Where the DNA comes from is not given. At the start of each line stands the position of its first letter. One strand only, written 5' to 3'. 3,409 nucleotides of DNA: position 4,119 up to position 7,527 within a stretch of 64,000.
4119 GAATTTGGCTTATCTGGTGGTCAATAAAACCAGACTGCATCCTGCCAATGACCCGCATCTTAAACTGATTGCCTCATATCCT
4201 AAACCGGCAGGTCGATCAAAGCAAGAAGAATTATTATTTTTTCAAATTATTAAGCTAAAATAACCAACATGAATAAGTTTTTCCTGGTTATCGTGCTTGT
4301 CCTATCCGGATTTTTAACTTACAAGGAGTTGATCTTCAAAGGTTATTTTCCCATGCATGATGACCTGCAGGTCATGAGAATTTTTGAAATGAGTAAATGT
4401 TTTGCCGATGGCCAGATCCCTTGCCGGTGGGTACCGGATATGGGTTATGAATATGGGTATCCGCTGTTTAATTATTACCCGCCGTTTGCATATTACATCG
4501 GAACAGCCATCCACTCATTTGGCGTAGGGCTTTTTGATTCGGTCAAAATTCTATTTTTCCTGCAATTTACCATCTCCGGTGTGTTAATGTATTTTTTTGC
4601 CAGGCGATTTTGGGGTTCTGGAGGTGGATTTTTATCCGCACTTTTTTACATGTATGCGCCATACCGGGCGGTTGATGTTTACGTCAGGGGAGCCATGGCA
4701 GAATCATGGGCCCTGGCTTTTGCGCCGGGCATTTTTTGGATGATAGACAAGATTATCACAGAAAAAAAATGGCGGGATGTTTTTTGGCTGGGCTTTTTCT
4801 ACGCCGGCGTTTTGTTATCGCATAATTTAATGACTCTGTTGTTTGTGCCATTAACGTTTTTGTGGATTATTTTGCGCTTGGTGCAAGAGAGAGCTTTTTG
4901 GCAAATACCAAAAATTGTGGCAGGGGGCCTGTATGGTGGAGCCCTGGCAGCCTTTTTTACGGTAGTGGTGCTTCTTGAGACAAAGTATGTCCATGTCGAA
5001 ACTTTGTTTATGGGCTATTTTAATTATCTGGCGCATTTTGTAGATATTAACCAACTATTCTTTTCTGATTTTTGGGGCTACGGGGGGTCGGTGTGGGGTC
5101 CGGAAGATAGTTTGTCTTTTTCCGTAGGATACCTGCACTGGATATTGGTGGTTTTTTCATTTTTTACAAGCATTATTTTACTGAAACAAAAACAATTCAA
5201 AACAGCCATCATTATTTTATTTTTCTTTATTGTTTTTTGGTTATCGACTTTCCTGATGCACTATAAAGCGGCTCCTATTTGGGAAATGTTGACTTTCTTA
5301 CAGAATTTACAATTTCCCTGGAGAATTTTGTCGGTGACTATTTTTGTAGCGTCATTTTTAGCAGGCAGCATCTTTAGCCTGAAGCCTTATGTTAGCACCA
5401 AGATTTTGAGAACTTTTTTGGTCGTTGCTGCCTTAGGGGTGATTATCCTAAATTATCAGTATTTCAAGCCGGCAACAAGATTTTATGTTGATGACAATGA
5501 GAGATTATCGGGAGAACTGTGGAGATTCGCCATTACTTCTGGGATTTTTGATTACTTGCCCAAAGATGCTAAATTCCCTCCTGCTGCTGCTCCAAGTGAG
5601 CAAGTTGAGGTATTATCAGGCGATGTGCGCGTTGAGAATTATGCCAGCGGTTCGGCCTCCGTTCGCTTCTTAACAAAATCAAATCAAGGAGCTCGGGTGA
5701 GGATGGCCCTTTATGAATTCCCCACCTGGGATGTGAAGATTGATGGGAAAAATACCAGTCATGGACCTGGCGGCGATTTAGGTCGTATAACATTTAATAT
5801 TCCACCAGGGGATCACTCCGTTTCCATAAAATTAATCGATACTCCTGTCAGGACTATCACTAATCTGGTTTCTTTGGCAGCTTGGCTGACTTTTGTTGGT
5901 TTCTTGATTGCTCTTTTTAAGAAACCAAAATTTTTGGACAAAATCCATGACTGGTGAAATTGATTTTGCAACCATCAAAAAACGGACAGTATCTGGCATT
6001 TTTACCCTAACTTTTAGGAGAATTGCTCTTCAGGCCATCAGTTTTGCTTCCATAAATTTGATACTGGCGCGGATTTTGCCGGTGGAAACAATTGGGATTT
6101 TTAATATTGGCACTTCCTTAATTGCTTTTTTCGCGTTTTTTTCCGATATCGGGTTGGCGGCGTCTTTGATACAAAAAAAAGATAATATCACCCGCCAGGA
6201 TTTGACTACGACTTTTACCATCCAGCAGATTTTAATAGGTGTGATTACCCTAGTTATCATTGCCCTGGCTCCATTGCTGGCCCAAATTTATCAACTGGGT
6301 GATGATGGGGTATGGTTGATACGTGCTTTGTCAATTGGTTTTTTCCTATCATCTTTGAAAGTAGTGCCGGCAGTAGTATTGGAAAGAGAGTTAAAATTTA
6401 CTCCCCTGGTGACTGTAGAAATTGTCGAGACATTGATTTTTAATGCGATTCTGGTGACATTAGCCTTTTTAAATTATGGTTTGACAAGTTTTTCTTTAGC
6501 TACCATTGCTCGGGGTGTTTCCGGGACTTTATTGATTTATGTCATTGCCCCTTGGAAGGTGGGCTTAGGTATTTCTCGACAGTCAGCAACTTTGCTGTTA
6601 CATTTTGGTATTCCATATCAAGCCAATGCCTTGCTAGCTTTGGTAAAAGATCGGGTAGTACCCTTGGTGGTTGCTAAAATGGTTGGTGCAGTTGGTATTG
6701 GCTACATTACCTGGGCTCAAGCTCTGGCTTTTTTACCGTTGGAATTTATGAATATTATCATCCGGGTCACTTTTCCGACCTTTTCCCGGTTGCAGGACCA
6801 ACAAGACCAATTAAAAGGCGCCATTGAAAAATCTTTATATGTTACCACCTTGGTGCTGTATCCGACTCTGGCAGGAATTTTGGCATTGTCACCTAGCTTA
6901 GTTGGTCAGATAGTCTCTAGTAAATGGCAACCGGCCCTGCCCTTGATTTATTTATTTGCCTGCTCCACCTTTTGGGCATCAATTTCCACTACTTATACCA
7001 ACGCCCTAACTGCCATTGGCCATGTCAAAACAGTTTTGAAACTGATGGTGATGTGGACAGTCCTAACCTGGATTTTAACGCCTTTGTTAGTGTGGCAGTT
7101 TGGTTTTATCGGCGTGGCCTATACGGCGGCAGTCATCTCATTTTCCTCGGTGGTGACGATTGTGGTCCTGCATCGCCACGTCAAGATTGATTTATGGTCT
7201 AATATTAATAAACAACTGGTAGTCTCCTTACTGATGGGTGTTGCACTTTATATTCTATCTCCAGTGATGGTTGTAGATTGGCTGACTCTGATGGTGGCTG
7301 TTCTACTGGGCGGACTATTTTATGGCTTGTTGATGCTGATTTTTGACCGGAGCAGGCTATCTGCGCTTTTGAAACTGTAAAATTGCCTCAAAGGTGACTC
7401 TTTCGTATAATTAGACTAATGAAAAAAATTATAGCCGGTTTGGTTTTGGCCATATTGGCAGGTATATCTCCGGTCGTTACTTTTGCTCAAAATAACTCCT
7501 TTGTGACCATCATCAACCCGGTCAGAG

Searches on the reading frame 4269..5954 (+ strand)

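Call 48: search_protein_families(library=pfam, proteins=[window:4269-5954:+], max_evalue=0.001)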
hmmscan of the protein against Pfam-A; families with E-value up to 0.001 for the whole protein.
window:4269-5954:+ (562 aa): 1 family
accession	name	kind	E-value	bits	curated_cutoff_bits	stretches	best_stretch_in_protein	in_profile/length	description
PF13231.12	PMT_2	-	0.00011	22.9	26.1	1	71-223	3-150/160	Dolichyl-phosphate-mannose-protein mannosyltransferase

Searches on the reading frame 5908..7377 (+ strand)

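Call 48: search_protein_families(library=pfam, proteins=[window:5908-7377:+], max_evalue=0.001)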
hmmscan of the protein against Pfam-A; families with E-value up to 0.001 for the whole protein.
window:5908-7377:+ (490 aa): 2 families
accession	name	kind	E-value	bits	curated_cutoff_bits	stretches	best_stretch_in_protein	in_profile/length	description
PF13440.11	Polysacc_synt_3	-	7.9e-51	173.5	23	1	52-344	1-292/293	Polysaccharide biosynthesis protein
PF01943.22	Polysacc_synt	-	8e-18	65.3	28.2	1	50-296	23-274/274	Polysaccharide biosynthesis protein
